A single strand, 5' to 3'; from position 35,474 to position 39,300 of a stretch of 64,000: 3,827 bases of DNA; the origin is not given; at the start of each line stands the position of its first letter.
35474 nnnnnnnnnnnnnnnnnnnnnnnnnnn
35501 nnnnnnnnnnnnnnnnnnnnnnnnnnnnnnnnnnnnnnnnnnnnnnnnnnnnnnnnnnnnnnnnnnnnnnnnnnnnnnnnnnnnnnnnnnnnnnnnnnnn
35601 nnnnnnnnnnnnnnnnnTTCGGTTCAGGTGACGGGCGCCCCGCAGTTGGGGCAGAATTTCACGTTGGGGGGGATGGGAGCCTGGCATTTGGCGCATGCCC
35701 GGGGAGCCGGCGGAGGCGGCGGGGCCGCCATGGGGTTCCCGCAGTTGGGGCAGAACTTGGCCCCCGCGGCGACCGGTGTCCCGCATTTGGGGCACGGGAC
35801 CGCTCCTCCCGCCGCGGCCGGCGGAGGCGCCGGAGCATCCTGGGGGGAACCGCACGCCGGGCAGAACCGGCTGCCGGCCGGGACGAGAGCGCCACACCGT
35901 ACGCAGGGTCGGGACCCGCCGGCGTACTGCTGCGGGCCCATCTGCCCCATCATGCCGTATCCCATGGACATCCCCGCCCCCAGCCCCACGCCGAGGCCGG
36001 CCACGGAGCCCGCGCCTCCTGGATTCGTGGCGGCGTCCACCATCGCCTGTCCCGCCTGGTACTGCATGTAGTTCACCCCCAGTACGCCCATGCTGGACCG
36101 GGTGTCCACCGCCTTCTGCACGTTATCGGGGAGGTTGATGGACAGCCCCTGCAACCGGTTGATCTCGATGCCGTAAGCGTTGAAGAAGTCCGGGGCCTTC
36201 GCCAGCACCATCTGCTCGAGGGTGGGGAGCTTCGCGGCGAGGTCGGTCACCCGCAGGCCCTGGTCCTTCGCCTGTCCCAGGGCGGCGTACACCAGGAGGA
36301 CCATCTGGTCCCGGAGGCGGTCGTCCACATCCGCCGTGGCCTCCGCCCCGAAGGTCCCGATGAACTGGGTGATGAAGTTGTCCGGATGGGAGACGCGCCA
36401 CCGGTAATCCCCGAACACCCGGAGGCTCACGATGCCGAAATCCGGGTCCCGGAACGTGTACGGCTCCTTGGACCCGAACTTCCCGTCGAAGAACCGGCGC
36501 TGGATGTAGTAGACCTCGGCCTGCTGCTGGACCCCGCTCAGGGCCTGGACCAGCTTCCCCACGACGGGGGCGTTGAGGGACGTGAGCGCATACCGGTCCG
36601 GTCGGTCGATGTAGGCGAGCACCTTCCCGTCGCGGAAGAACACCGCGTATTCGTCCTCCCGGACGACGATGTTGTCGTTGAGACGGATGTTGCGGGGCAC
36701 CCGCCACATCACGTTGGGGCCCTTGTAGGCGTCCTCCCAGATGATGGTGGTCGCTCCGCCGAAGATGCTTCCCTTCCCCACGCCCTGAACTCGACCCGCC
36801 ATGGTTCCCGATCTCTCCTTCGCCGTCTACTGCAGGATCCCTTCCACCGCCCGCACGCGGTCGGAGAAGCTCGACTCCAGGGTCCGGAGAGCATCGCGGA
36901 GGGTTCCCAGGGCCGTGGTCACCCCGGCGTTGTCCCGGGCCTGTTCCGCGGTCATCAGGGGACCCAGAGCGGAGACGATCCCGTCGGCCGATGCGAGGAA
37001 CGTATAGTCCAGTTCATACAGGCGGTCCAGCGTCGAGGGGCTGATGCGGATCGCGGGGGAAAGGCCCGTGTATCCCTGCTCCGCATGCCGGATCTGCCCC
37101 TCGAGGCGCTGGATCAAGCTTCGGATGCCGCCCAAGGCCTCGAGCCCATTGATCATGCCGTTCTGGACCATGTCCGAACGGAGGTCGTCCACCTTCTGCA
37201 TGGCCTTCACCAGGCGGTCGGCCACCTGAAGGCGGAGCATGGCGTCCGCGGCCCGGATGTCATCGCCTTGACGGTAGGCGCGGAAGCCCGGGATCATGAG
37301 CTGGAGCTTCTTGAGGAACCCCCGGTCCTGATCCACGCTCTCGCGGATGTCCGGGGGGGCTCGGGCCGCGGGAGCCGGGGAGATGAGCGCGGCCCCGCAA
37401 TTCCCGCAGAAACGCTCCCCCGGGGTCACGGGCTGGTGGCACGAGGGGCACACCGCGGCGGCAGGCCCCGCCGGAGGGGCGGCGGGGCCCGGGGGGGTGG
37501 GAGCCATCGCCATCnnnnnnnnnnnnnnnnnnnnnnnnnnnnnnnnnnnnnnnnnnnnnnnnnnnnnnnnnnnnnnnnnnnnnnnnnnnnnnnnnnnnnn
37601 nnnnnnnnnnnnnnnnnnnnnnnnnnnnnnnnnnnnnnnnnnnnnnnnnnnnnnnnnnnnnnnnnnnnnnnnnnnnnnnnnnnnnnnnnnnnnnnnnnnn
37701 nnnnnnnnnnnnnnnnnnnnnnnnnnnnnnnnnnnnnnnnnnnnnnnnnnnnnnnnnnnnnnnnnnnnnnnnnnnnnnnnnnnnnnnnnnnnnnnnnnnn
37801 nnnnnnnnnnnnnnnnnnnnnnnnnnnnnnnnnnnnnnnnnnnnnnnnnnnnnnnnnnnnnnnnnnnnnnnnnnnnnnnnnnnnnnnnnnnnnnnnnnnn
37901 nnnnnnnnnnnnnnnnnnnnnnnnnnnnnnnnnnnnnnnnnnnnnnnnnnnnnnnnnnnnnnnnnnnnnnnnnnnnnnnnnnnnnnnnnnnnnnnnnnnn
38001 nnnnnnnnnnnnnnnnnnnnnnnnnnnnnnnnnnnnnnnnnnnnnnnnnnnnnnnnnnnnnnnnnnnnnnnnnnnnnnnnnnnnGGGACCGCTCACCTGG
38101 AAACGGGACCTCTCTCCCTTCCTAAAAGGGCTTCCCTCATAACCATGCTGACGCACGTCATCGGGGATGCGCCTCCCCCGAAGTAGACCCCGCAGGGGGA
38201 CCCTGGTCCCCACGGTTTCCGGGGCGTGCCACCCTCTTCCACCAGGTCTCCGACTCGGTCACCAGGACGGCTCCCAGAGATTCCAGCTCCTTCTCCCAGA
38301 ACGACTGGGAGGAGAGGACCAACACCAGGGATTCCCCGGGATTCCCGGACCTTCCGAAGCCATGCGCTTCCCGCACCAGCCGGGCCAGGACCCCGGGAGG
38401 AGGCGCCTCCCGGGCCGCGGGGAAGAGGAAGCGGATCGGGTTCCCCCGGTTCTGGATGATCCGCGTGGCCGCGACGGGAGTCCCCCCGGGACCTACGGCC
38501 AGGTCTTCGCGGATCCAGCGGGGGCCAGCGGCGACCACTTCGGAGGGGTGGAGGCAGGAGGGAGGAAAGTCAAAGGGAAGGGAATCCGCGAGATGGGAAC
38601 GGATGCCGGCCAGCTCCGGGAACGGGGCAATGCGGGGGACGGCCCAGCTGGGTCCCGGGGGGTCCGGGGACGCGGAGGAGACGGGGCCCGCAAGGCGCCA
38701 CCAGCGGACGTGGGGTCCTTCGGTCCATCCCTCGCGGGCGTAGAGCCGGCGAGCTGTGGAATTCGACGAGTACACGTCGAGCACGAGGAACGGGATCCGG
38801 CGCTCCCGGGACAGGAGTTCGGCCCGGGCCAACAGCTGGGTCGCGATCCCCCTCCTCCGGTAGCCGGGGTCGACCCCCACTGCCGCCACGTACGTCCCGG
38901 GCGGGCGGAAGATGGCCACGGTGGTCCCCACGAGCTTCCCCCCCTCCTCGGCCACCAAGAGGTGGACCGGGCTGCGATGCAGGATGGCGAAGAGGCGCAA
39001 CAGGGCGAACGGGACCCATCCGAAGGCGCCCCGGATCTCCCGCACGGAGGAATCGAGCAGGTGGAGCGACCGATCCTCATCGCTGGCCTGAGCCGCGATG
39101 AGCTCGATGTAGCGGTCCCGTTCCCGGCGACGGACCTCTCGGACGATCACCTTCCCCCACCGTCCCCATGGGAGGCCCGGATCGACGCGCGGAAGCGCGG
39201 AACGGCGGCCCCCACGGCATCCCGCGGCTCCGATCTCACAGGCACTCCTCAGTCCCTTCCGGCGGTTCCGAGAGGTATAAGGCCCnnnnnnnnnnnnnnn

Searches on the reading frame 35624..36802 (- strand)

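Call 53: search_protein_families(library=pfam, proteins=[window:35624-36802:-], max_evalue=0.0001)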
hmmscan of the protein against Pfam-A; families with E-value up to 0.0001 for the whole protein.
window:35624-36802:- (392 aa): 7 families
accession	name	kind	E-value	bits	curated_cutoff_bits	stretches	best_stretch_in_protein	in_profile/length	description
PF13421.11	Band_7_1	-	1.1e-36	126.9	24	1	34-240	3-211/211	SPFH domain-Band 7 family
PF12773.13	DZR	-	8.7e-25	87.1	27.3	2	337-388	1-45/45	Double zinc ribbon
PF13240.11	Zn_Ribbon_1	-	3.3e-22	78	25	3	337-357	2-22/23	zinc-ribbon domain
PF13248.11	Zn_ribbon_3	-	2.5e-14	52.6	27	1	335-358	3-26/26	zinc-ribbon domain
PF17032.10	Zn_ribbon_15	-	3.5e-12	47.4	28.9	0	368-388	53-73/73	zinc-ribbon family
PF24463.1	DUF7577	-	9.9e-10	38.3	28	1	333-357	1-25/27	Domain of unknown function (DUF7577)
PF24460.1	DUF7575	-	3.4e-05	23.5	28.5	0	333-357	2-26/28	Domain of unknown function (DUF7575)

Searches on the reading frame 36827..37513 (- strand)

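Call 53: search_protein_families(library=pfam, proteins=[window:36827-37513:-], max_evalue=0.0001)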
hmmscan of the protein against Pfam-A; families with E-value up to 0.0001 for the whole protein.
window:36827-37513:- (228 aa): 3 families
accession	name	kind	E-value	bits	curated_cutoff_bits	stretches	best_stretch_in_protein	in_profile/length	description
PF13240.11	Zn_Ribbon_1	-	7.5e-07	29.2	25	1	22-43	2-23/23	zinc-ribbon domain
PF12773.13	DZR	-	2.7e-05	24.7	27.3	1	20-40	25-45/45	Double zinc ribbon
PF13248.11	Zn_ribbon_3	-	6.3e-05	22.7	27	1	21-41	4-24/26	zinc-ribbon domain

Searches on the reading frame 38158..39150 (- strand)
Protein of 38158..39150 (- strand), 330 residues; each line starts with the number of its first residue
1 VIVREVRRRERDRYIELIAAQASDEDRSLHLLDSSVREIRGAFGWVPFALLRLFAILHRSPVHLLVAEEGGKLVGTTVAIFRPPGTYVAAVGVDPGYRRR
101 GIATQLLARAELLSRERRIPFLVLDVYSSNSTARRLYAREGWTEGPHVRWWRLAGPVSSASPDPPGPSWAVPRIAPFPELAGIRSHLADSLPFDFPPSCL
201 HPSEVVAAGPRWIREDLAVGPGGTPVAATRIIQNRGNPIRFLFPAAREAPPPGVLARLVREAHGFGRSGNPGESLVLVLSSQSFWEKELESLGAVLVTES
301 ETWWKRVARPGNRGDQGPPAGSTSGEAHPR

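Call 53: search_protein_families(library=pfam, proteins=[window:38158-39150:-], max_evalue=0.0001)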
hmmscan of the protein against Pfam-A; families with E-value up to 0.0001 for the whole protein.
window:38158-39150:- (330 aa): 5 families
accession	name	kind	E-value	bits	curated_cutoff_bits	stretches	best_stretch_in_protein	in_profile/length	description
PF00583.31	Acetyltransf_1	-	2.7e-16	60.3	20.7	1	53-141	24-115/116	Acetyltransferase (GNAT) family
PF13508.13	Acetyltransf_7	-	7.8e-13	49.1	27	1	63-144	4-84/84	Acetyltransferase (GNAT) domain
PF13673.13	Acetyltransf_10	-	2.3e-08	34.5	23.6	1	59-143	28-108/128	Acetyltransferase (GNAT) domain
PF13527.13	Acetyltransf_9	-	3.6e-07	30.6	25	1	65-143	44-125/127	Acetyltransferase (GNAT) domain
PF08445.16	FR47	-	9.4e-06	26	22.1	1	79-149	15-84/86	FR47-like protein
